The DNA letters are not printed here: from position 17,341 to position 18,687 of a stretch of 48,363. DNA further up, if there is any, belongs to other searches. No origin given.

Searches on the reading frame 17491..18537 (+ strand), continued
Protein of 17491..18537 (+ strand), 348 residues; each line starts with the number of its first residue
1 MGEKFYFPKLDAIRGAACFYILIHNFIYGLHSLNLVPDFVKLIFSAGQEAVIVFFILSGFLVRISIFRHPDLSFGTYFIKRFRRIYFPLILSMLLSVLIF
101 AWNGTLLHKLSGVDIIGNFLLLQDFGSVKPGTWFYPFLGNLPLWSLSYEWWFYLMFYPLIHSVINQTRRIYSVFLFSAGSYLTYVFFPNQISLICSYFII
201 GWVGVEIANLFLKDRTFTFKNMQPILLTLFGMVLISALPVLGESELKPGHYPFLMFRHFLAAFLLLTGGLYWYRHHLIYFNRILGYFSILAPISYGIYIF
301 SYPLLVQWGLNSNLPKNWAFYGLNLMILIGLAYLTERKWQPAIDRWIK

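Call 22: search_protein_families(library=ncbifam, proteins=[window:17491-18537:+, L001:12364-13671:-, L002:12363-13637:-], max_evalue=0.001)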
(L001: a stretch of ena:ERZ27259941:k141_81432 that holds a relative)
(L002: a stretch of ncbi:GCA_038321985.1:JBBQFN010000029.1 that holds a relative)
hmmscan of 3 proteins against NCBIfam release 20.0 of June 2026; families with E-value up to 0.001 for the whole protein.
window:17491-18537:+ (348 aa): 0 families

L001:12364-13671:- (435 aa): 51 families (the best 25 are shown)
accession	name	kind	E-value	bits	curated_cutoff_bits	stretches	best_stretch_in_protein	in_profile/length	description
TIGR03449.1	mycothiol_MshA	equivalog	4.4e-88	295.9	462.5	1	20-422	2-405/406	D-inositol-3-phosphate glycosyltransferase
TIGR02472.1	sucr_P_syn_N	equivalog_domain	7.2e-42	143.7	576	1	21-408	4-429/439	sucrose-phosphate synthase, putative, glycosyltransferase domain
TIGR02149.1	glgA_Coryne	subfamily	3e-41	141.9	302.4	1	119-420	83-390/391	glycogen synthase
TIGR03088.1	stp2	hypoth_equivalog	1.9e-33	116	409.05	1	201-421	158-374/374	TIGR03088 family PEP-CTERM/XrtA system glycosyltransferase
TIGR03999.1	thiol_BshA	equivalog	3.9e-32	111.6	273.7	1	38-421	11-374/375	N-acetyl-alpha-D-glucosaminyl L-malate synthase BshA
NF038295.1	EPS_HpsP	equivalog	1.8e-31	109.5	550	1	39-421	14-388/388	hormogonium polysaccharide biosynthesis glycosyltransferase HpsP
NF041876.1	EPS_EpsE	equivalog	2.7e-31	109.2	400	1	193-412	175-388/389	exopolysaccharide biosynthesis GT4 family glycosyltransferase EpsE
TIGR04047.1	MSMEG_0565_glyc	hypoth_equivalog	1.8e-30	106.3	259.85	1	43-419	16-373/373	MSMEG_0565 family glycosyltransferase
NF053787.1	GlcN_PG_synth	equivalog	7e-30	104.1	480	1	128-421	92-360/361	N-acetylglucosaminyl phosphatidylglycerol synthase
NF012028.0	PRK15484.1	subfamily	2.7e-27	95.8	618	1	177-417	136-375/380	lipopolysaccharide N-acetylglucosaminyltransferase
TIGR04063.1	stp3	hypoth_equivalog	6.6e-26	91.1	442.05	1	173-421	150-396/397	TIGR04063 family PEP-CTERM/XrtA system glycosyltransferase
NF047684.1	TeichurnBiosyTuaC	equivalog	1.6e-25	89.9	550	1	177-421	161-390/391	teichuronic acid biosynthesis protein TuaC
TIGR02095.1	glgA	subfamily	3.8e-23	81.9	328.45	1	222-420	279-477/477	glycogen/starch synthase, ADP-glucose type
TIGR04157.1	glyco_rSAM_CFB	subfamily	5.4e-22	78.3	400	1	173-417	162-406/406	TIGR04157 family glycosyltransferase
NF038298.1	EPS_HpsO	equivalog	1.1e-20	73.8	575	1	174-421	140-388/388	hormogonium polysaccharide biosynthesis glycosyltransferase HpsO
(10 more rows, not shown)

L002:12363-13637:- (424 aa): 50 families (the best 25 are shown)
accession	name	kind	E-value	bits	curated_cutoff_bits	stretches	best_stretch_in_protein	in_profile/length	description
TIGR03449.1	mycothiol_MshA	equivalog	4.7e-86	289.2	462.5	1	9-410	2-404/406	D-inositol-3-phosphate glycosyltransferase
TIGR02149.1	glgA_Coryne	subfamily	8e-44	150.3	302.4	1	107-409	82-390/391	glycogen synthase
TIGR02472.1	sucr_P_syn_N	equivalog_domain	7.8e-42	143.6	576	1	10-397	4-429/439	sucrose-phosphate synthase, putative, glycosyltransferase domain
TIGR03999.1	thiol_BshA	equivalog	1.5e-31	109.7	273.7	1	27-410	11-374/375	N-acetyl-alpha-D-glucosaminyl L-malate synthase BshA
NF041876.1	EPS_EpsE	equivalog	3.4e-31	108.8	400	1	193-401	187-388/389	exopolysaccharide biosynthesis GT4 family glycosyltransferase EpsE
TIGR03088.1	stp2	hypoth_equivalog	6.3e-31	107.7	409.05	1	190-410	158-374/374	TIGR03088 family PEP-CTERM/XrtA system glycosyltransferase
NF053787.1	GlcN_PG_synth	equivalog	8.6e-30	103.8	480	1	117-410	92-360/361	N-acetylglucosaminyl phosphatidylglycerol synthase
NF038295.1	EPS_HpsP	equivalog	1.3e-29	103.5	550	1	28-409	14-387/388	hormogonium polysaccharide biosynthesis glycosyltransferase HpsP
NF012028.0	PRK15484.1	subfamily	1.9e-28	99.7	618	1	165-405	135-374/380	lipopolysaccharide N-acetylglucosaminyltransferase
TIGR04047.1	MSMEG_0565_glyc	hypoth_equivalog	3.6e-28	98.7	259.85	1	32-407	16-372/373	MSMEG_0565 family glycosyltransferase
TIGR04063.1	stp3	hypoth_equivalog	3e-27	95.5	442.05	1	43-410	29-396/397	TIGR04063 family PEP-CTERM/XrtA system glycosyltransferase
NF047684.1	TeichurnBiosyTuaC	equivalog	7.5e-25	87.7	550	1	164-410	159-390/391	teichuronic acid biosynthesis protein TuaC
TIGR02095.1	glgA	subfamily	2.8e-22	79.1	328.45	1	212-409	280-477/477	glycogen/starch synthase, ADP-glucose type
TIGR04157.1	glyco_rSAM_CFB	subfamily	3.1e-21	75.8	400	1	161-406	161-406/406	TIGR04157 family glycosyltransferase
NF038298.1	EPS_HpsO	equivalog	1.2e-20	73.6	575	1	167-409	144-387/388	hormogonium polysaccharide biosynthesis glycosyltransferase HpsO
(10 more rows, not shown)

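Call 25: find_related_loci(query=A1, collection=genome_contigs, flank=10000)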
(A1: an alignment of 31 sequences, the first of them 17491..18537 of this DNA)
Query A1 (348 aa) in genome_contigs; peptide patterns used: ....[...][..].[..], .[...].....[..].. (x = any residue, [..] = any of these).
238 stretches matched a pattern; 161 encode a relative of the query (tblastn E <= 1e-3); the best 80 are kept; 80 distinct loci.
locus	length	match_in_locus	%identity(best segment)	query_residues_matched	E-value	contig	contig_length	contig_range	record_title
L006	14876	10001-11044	86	1-348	0e+0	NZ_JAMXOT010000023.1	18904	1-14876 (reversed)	Oscillatoria sp. HE19RPO 44, whole genome shotgun sequence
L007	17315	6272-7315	87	1-348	0e+0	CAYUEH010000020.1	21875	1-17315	MAG TPA_asm: uncultured Laspinema sp. isolate binchicken_co405_170 genome assembly, contig: NODE_3470_length_21875_cov_1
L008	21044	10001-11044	86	1-348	0e+0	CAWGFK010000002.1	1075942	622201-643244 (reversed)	MAG: uncultured cyanobacterium isolate MFD01721.bin.1.50 genome assembly, contig: contig_13528, whole genome shotgun seq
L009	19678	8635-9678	86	1-348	0e+0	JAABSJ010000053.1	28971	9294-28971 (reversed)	MAG: Oscillatoria sp. isolate S11.Bin022 Scaffold_52, whole genome shotgun sequence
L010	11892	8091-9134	86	1-348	0e+0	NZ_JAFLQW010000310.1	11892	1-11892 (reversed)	Phormidium pseudopriestleyi FRX01 c_000000242076, whole genome shotgun sequence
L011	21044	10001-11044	84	1-348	0e+0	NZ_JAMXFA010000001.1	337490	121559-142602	Laspinema olomoucense D3b NODE_1_length_337490_cov_99.818321, whole genome shotgun sequence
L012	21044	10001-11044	85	1-348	0e+0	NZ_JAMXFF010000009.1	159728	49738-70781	Laspinema palackyanum D2a NODE_10_length_159728_cov_63.399227, whole genome shotgun sequence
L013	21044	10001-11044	79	1-348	3e-177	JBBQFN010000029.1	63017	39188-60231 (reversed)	MAG: Cyanophyceae cyanobacterium isolate Co_metawrap_1029 Cmw_1029_k141_2850387_length_63017_cov_44.9944, whole genome s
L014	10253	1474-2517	90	1-348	0e+0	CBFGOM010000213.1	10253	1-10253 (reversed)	MAG TPA_asm: uncultured Oscillatoriaceae bacterium isolate SRR29873479_metabat2_16 genome assembly, contig: ERZ27315265.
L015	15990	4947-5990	60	1-348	1e-133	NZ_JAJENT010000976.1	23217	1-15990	Phormidium sp. CCY1219 NODE_1451245+_length_23217_cov_92.0704, whole genome shotgun sequence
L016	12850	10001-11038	53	1-348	3e-116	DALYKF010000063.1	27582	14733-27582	MAG TPA_asm: Coleofasciculaceae cyanobacterium CTOTU46641 NODE_71_length_27582_cov_16.996331, whole genome shotgun seque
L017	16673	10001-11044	51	1-348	6e-109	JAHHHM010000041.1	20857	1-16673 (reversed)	MAG: Microcoleus vaginatus WJT46-NPBG5 scaffold_401_c1, whole genome shotgun sequence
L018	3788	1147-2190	48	1-348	8e-107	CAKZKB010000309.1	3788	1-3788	MAG TPA_asm: uncultured cyanobacterium isolate SRR4030105_bin.30_CONCOCT_v1.1_MAG genome assembly, contig: ERZ781359.174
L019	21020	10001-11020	51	9-348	6e-108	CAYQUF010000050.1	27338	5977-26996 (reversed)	MAG TPA_asm: uncultured bacterium isolate binchicken_co15_110 genome assembly, contig: NODE_759_length_27338_cov_54.6014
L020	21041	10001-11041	51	1-348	6e-104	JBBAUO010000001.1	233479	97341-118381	MAG: Microcystaceae cyanobacterium isolate EUL_299 ctg1-EUL_299, whole genome shotgun sequence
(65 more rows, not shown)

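Call 33: search_solved_structures(query=L001:12364-13671:-, max_evalue=1e-10)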
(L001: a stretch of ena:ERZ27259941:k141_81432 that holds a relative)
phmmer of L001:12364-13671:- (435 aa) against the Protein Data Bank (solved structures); distinct sequences matched with E-value up to 1e-10: 49.
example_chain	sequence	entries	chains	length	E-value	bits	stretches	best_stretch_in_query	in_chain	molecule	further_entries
6kih_A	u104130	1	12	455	2.6e-139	467.7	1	16-426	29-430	Tll1590 protein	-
6ldq_D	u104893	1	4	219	3.3e-71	243.4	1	17-215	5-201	Tll1590 protein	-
3c48_A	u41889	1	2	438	1.8e-61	211.3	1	17-423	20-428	Predicted glycosyltransferases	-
3c4q_A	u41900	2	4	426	4.7e-61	209.9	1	19-423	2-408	Predicted glycosyltransferases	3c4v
2r60_A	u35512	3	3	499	4.7e-29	104.5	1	18-421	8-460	Glycosyl transferase, group 1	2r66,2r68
6tvp_A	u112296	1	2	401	4.7e-22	81.5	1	121-420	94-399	Alpha-maltose-1-phosphate synthase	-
7qsg_A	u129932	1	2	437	6.6e-22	81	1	247-421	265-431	D-inositol 3-phosphate glycosyltransferase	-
5d00_A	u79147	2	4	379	7e-18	67.7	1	38-420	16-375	N-acetyl-alpha-D-glucosaminyl L-malate synthase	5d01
2jjm_A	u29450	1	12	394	9.8e-17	64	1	89-422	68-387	GLYCOSYL TRANSFERASE, GROUP 1 FAMILY PROTEIN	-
3mbo_A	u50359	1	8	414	1.1e-16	63.7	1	89-422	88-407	Glycosyltransferase, group 1 family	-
3fro_A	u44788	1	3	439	1.3e-15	60.2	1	229-413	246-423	GlgA glycogen synthase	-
2bis_A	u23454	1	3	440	1.3e-15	60.2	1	229-413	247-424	GLGA GLYCOGEN SYNTHASE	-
3l01_A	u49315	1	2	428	1.7e-15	59.9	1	229-411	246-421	GlgA glycogen synthase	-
9m88_C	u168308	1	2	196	2.6e-15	59.3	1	229-383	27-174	Glycogen synthase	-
2bfw_A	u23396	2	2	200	2.6e-15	59.2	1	229-383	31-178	GLGA GLYCOGEN SYNTHASE | PGS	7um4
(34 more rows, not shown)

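Call 38: search_solved_structures(query=L001:12364-13671:-, max_evalue=1e-100, show_alignments=1)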
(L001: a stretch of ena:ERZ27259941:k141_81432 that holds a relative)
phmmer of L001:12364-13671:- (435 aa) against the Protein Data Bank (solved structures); distinct sequences matched with E-value up to 1e-100: 1.
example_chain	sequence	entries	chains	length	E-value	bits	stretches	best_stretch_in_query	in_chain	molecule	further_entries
6kih_A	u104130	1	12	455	2.6e-139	467.7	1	16-426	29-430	Tll1590 protein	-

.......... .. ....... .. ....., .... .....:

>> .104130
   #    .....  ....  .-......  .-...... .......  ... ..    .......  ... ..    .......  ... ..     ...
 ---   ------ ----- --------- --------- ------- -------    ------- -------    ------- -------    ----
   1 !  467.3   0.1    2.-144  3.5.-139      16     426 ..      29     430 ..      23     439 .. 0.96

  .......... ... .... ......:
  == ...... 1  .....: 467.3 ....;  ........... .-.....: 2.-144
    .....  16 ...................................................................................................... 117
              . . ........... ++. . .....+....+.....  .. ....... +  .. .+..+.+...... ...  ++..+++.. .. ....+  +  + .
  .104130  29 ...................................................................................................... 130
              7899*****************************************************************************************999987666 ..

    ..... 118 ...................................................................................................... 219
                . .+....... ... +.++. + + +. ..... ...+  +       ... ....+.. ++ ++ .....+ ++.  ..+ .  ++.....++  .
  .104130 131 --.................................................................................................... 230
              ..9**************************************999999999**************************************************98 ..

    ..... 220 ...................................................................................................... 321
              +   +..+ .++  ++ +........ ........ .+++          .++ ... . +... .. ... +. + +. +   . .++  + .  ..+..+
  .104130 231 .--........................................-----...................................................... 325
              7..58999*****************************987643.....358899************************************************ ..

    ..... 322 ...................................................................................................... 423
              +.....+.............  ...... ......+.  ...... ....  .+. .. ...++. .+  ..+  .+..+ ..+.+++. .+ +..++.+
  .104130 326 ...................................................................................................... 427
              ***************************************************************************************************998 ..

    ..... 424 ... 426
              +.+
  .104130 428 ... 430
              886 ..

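Call 50: find_homologous_proteins(query=L001:12364-13671:-, max_evalue=1e-40)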
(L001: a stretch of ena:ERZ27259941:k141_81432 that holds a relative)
Query L001:12364-13671:- (435 aa): 3582 proteins with E <= 1e-40 among 8000 candidates; the best 120 are listed.
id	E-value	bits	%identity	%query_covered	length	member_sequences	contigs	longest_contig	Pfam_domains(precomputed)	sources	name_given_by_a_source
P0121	1.9e-287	971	100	100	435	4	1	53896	PF00534.27,PF13579.13,PF13439.13,PF20706.4,PF13692.13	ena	-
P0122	4.3e-274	927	95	100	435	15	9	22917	PF00534.27,PF13579.13,PF13439.13,PF20706.4,PF13692.13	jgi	jgi:glycosyltransferase involved in cell wall biosynthesis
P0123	2.3e-247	838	89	97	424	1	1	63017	PF00534.27,PF13579.13,PF13439.13,PF20706.4,PF13692.13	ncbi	-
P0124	2.4e-232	789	84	95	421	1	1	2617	PF00534.27,PF13579.13,PF13439.13,PF20706.4,PF13692.13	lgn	-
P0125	4.7e-232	788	80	100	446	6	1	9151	PF00534.27,PF13579.13,PF13439.13,PF20706.4,PF13692.13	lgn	-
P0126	1.7e-222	757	81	94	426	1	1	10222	PF00534.27,PF13579.13,PF13439.13,PF20706.4,PF13692.13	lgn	-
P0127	2.6e-216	736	79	94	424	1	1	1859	PF00534.27,PF13579.13,PF13524.13,PF13439.13,PF20706.4,PF13692.13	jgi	jgi:glycosyltransferase involved in cell wall biosynthesis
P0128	7.3e-216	735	78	95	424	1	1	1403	PF00534.27,PF13579.13,PF13524.13,PF13439.13,PF20706.4,PF13692.13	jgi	jgi:glycosyltransferase involved in cell wall biosynthesis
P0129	4.5e-214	729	78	94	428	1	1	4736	PF00534.27,PF13579.13,PF13524.13,PF13439.13,PF20706.4,PF13692.13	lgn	-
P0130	7.3e-214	728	77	94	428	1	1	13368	PF00534.27,PF13579.13,PF13524.13,PF13439.13,PF20706.4,PF13692.13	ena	-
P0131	4.3e-212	722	77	94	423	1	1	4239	PF00534.27,PF13579.13,PF13524.13,PF13439.13,PF20706.4,PF13692.13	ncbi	ncbi:MAG TPA: glycosyltransferase family 1 protein [Candidatus Obscuribacterales bacterium]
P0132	4.3e-212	722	77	94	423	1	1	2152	PF00534.27,PF13579.13,PF13524.13,PF13439.13,PF20706.4,PF13692.13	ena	-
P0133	4.7e-212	722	77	94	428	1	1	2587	PF00534.27,PF13579.13,PF13524.13,PF13439.13,PF20706.4,PF13692.13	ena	-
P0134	4.7e-212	722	77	95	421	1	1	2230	PF00534.27,PF13579.13,PF13524.13,PF13439.13,PF20706.4,PF13692.13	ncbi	ncbi:MAG: glycosyltransferase family 1 protein [Chamaesiphon sp.]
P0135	5.9e-212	722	77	94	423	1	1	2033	PF00534.27,PF13579.13,PF13524.13,PF13439.13,PF20706.4,PF13692.13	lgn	-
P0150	8.7e-209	711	75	95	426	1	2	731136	PF00534.27,PF13579.13,PF13524.13,PF13439.13,PF20706.4,PF13692.13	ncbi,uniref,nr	ncbi:glycosyltransferase family 1 protein [Trichocoleus sp. DQ-A3]|uniref:glycosyltransferase family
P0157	3.9e-208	709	75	95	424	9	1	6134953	PF00534.27,PF13579.13,PF13524.13,PF13439.13,PF20706.4,PF13692.13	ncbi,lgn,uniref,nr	ncbi:glycosyltransferase family 4 protein [Desertifilum tharense IPPAS B-1220]|uniref:Glycoside hydr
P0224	1.2e-204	698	75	95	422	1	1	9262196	PF00534.27,PF13579.13,PF13524.13,PF13439.13,PF20706.4,PF13692.13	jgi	jgi:D-inositol-3-phosphate glycosyltransferase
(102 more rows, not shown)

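Call 51: find_encoding_contigs(protein=P0157, flank=6000, max_places=1)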
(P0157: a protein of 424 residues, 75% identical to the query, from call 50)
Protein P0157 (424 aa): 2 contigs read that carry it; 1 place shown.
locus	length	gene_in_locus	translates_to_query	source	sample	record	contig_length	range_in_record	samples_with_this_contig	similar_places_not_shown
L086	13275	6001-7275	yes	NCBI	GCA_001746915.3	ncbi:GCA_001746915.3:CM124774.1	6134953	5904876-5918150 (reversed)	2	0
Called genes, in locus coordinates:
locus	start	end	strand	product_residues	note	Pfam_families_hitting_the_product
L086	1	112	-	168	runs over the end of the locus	PF02605:PsaL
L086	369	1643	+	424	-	PF03130:HEAT_PBS (faint), PF02985:HEAT (faint), PF13513:HEAT_EZ (faint), PF13646:HEAT_2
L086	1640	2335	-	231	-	PF18348:SH3_16, PF00877:NLPC_P60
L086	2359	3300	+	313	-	PF13354:Beta-lactamase2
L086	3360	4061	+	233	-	-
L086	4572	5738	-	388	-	PF01734:Patatin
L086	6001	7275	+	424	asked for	PF13439:Glyco_transf_4, PF13579:Glyco_trans_4_4, PF20706:GT4-conflict, PF00534:Glycos_transf_1, PF13692:Glyco_trans_1_4, PF13524:Glyco_trans_1_2 (weak)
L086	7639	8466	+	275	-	PF13489:Methyltransf_23, PF13847:Methyltransf_31 (weak), PF01209:Ubie_methyltran, PF08241:Methyltransf_11, PF08242:Methyltransf_12, PF13649:Methyltransf_25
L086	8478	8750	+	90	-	PF04365:BrnT_toxin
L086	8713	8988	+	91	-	PF14384:BrnA_antitoxin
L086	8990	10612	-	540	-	-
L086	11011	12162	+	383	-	PF00072:Response_reg, PF00512:HisKA, PF02518:HATPase_c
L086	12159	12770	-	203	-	PF11780:DUF3318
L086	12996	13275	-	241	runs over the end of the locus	-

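Call 52: find_encoding_contigs(protein=P0150, flank=6000, max_places=1)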
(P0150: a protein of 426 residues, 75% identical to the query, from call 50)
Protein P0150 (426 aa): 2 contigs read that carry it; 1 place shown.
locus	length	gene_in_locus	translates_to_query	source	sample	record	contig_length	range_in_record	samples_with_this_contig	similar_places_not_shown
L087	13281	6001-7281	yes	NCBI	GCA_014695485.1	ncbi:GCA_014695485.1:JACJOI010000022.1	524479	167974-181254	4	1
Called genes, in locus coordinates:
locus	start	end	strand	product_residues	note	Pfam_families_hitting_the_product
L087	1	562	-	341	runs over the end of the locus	PF00535:Glycos_transf_2, PF10111:Glyco_tranf_2_2 (weak)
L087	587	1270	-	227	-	PF18348:SH3_16, PF00877:NLPC_P60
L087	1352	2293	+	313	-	PF13354:Beta-lactamase2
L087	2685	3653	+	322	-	-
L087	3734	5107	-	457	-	PF13433:Peripla_BP_5, PF13458:Peripla_BP_6, PF01094:ANF_receptor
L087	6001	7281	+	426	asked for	PF13439:Glyco_transf_4, PF13579:Glyco_trans_4_4, PF20706:GT4-conflict, PF00534:Glycos_transf_1, PF13692:Glyco_trans_1_4, PF13524:Glyco_trans_1_2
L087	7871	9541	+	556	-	PF01590:GAF, PF00512:HisKA (faint), PF02518:HATPase_c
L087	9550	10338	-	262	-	PF21088:MS_channel_1st (weak), PF00924:MS_channel_2nd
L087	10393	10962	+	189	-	PF13302:Acetyltransf_3, PF13420:Acetyltransf_4 (weak), PF00583:Acetyltransf_1 (weak)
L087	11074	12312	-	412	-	PF01168:Ala_racemase_N, PF00842:Ala_racemase_C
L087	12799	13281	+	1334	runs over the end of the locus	PF05228:CHASE4, PF00989:PAS, PF13188:PAS_8, PF13426:PAS_9, PF08447:PAS_3, PF01590:GAF, PF00989:PAS, PF08447:PAS_3, +12 more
